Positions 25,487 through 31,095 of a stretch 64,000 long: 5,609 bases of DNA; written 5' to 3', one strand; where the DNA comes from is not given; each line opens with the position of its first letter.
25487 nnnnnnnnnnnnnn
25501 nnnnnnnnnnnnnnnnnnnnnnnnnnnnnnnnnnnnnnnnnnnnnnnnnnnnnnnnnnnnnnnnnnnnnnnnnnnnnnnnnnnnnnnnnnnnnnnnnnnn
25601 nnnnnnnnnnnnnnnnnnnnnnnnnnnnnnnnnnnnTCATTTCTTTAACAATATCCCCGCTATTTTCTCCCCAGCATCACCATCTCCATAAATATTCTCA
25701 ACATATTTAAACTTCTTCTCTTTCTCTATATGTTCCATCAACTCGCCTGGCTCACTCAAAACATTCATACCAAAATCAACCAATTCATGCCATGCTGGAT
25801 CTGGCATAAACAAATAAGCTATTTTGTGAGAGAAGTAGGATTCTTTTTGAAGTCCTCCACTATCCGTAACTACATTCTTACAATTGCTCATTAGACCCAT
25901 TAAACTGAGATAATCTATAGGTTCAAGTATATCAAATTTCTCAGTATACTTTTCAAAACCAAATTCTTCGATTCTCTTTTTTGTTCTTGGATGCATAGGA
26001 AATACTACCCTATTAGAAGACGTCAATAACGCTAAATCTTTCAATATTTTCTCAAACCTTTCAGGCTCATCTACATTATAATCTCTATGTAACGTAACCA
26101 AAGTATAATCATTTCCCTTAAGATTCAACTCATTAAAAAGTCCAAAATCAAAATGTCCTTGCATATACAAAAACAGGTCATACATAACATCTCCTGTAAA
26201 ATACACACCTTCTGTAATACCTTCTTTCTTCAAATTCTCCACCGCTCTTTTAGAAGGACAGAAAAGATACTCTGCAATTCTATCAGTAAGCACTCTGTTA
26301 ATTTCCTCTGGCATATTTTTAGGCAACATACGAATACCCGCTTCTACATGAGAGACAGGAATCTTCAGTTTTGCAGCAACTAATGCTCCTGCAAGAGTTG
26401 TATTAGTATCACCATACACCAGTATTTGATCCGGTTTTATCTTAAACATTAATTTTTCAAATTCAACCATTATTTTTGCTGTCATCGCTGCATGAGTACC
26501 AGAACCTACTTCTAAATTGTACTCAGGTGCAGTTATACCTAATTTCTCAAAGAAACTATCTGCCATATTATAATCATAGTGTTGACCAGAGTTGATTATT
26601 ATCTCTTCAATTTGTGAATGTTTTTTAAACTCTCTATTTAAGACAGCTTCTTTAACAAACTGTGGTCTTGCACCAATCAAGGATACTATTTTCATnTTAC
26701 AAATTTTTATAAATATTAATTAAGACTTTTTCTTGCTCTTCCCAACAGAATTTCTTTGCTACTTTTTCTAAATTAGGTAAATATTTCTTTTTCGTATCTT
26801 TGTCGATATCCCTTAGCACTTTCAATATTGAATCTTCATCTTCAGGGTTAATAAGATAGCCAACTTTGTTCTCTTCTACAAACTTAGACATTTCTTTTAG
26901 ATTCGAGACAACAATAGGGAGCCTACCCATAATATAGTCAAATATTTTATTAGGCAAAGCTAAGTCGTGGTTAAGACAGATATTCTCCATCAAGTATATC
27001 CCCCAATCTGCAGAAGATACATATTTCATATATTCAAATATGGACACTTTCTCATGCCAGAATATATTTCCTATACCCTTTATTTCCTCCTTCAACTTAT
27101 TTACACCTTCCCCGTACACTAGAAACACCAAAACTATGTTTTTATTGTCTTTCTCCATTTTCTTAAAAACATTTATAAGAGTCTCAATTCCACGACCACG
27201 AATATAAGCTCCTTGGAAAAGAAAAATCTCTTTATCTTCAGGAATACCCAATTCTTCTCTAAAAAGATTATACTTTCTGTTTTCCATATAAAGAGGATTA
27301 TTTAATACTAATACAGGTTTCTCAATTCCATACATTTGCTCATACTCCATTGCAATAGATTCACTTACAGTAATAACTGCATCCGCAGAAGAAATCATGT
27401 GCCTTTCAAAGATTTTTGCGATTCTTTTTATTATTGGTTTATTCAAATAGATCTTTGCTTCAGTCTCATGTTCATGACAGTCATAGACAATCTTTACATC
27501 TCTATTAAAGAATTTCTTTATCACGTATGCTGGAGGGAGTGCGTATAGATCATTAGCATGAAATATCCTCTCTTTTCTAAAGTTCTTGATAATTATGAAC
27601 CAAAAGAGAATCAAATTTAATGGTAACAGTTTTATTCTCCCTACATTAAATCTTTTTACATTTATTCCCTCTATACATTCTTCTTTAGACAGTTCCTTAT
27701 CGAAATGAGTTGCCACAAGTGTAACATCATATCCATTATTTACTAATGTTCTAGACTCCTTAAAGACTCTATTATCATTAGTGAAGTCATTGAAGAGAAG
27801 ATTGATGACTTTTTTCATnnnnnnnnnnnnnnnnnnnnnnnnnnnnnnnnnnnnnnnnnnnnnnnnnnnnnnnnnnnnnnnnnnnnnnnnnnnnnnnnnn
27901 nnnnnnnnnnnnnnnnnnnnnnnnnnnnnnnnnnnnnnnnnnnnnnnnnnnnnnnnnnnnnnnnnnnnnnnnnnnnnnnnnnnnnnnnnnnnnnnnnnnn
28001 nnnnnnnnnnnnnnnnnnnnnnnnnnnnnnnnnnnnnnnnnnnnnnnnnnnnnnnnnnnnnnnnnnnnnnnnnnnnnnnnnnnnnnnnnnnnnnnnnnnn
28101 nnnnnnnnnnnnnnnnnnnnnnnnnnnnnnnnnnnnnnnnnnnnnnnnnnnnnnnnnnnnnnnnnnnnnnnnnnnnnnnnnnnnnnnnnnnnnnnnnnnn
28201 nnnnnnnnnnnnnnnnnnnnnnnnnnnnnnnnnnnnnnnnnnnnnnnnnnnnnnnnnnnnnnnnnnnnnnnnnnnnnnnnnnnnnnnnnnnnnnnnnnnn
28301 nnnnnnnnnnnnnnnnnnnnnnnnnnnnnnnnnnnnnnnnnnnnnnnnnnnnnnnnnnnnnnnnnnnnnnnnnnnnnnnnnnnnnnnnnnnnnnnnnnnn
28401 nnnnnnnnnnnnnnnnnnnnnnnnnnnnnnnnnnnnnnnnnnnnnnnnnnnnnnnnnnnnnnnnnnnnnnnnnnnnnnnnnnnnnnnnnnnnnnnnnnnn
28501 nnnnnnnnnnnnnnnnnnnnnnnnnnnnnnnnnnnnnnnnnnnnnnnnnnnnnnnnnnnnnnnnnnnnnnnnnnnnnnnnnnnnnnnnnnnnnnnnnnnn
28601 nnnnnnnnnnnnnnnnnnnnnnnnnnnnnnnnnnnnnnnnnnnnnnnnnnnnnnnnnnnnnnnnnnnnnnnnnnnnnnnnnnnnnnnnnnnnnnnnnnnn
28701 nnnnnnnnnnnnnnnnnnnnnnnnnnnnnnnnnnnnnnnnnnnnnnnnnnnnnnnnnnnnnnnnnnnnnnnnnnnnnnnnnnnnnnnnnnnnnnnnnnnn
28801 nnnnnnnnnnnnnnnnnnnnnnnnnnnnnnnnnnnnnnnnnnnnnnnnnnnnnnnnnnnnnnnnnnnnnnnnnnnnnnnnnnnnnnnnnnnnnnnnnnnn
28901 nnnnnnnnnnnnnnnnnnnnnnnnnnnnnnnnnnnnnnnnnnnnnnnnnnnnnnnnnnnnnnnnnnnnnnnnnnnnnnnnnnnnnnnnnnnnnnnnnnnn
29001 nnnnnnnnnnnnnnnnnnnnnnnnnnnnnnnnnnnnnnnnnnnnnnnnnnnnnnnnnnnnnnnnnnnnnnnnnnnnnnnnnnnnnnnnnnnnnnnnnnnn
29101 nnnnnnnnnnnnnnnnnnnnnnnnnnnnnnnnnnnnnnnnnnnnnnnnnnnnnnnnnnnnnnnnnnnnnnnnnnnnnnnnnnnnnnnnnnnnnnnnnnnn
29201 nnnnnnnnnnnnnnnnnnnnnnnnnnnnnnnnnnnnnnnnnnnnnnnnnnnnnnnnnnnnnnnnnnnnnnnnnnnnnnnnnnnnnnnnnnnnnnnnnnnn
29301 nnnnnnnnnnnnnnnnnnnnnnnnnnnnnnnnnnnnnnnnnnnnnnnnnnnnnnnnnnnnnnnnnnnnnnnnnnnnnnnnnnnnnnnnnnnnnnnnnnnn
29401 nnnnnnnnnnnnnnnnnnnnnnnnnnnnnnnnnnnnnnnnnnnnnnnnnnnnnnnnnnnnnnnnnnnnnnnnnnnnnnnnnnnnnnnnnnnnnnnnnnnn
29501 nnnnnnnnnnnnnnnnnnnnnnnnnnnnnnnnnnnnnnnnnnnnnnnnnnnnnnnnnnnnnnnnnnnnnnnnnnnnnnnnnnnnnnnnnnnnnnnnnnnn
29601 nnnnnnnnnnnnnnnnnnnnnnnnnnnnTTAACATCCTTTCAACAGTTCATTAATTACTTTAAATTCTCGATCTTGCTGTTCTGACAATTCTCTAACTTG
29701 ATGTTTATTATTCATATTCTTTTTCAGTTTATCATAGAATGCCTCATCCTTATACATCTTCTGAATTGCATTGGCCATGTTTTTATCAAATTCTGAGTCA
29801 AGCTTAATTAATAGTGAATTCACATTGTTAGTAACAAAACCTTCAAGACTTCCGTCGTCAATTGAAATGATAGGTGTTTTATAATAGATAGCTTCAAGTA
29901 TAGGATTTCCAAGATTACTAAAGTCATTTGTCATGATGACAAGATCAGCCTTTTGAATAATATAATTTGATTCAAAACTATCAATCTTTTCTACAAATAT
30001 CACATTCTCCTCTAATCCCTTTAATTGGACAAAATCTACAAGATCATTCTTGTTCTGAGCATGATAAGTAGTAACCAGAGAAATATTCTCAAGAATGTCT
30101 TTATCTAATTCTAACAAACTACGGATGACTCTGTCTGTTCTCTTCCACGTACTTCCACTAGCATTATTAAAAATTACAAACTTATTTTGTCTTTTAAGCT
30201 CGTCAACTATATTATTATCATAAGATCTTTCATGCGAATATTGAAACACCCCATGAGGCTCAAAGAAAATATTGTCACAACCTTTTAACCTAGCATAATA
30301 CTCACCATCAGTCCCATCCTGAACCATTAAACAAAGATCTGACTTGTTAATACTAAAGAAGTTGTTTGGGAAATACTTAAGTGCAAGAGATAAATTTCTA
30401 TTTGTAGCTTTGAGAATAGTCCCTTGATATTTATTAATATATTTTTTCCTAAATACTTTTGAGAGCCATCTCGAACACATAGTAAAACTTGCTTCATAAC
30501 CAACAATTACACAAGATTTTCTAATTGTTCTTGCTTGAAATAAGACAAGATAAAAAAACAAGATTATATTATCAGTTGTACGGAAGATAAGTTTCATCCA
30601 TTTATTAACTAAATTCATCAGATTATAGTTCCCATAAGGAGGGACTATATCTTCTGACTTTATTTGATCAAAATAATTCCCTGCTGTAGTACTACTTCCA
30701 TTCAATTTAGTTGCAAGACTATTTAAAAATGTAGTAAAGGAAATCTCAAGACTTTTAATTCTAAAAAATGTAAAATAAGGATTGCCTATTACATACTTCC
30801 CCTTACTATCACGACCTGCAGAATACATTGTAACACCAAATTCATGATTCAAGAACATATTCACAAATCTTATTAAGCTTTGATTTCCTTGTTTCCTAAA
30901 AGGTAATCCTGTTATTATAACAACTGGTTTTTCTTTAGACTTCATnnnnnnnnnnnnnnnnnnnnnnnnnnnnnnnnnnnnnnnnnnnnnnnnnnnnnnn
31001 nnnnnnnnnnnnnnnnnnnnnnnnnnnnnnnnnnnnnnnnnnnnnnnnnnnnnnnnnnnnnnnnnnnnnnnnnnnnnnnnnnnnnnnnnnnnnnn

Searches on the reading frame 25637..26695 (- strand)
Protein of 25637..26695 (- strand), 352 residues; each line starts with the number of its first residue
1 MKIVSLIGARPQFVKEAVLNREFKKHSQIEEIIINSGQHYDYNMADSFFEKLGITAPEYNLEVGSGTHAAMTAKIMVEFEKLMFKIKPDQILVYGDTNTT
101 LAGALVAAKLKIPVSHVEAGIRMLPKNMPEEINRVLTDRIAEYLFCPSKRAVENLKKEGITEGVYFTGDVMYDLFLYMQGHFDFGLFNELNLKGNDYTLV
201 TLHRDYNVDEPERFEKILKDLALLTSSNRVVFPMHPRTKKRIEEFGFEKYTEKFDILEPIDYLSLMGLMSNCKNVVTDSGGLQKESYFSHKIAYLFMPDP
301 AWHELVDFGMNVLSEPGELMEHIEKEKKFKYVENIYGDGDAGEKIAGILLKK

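Call 4: search_protein_families(library=pfam, proteins=[window:25637-26695:-])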
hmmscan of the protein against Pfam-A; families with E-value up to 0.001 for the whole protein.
window:25637-26695:- (352 aa): 1 family
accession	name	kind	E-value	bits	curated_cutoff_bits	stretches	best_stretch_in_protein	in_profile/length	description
PF02350.25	Epimerase_2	-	5.8e-86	288.9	30.6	1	22-349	2-346/347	UDP-N-acetylglucosamine 2-epimerase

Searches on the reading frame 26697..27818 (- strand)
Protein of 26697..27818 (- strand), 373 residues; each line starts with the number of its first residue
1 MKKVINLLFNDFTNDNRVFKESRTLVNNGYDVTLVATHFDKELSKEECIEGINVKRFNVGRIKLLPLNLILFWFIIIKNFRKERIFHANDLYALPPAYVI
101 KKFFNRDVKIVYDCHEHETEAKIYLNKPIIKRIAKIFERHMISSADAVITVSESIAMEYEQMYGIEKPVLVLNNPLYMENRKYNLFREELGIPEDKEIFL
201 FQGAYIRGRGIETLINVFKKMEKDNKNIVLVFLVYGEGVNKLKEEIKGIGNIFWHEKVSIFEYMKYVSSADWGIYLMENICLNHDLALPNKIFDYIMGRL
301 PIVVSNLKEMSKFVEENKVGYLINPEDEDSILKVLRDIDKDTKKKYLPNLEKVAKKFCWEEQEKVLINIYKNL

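Call 4: search_protein_families(library=pfam, proteins=[window:26697-27818:-])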
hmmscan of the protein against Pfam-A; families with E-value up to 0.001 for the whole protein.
window:26697-27818:- (373 aa): 4 families
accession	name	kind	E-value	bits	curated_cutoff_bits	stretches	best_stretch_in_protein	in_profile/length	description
PF13439.12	Glyco_transf_4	-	1.4e-17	64.7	28.5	1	22-175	12-165/170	Glycosyltransferase Family 4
PF00534.26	Glycos_transf_1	-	3.9e-12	46.5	26.4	1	186-344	5-161/172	Glycosyl transferases group 1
PF13692.12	Glyco_trans_1_4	-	3.9e-10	40.6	27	1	198-335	3-136/142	Glycosyl transferases group 1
PF13579.12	Glyco_trans_4_4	-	7.7e-09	36.5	29.7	1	23-174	12-157/158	Glycosyl transferase 4-like domain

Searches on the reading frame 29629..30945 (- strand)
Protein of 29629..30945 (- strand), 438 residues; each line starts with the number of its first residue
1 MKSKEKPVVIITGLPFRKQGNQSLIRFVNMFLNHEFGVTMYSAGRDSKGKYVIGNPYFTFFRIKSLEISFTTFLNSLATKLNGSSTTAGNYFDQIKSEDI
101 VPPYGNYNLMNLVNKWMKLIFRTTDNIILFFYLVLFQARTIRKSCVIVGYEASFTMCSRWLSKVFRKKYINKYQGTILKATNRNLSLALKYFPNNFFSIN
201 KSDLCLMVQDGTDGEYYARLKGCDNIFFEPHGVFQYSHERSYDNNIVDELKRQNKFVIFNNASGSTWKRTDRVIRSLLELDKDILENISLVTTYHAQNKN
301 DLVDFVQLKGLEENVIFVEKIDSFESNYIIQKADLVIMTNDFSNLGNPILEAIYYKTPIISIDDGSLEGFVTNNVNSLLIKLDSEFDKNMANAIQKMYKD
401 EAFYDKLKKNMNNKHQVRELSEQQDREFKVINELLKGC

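Call 4: search_protein_families(library=pfam, proteins=[window:29629-30945:-])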
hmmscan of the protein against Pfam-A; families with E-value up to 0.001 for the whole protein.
window:29629-30945:- (438 aa): 2 families
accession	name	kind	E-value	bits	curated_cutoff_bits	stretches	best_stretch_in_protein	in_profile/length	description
PF00534.26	Glycos_transf_1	-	9.3e-16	58.3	26.4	1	245-411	5-169/172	Glycosyl transferases group 1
PF13692.12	Glyco_trans_1_4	-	6.2e-10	39.9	27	1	297-400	44-142/142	Glycosyl transferases group 1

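Call 73: search_solved_structures(query=window:29629-30945:-, max_evalue=0.001)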
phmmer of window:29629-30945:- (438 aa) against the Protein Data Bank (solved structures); distinct sequences matched with E-value up to 0.001: 0.
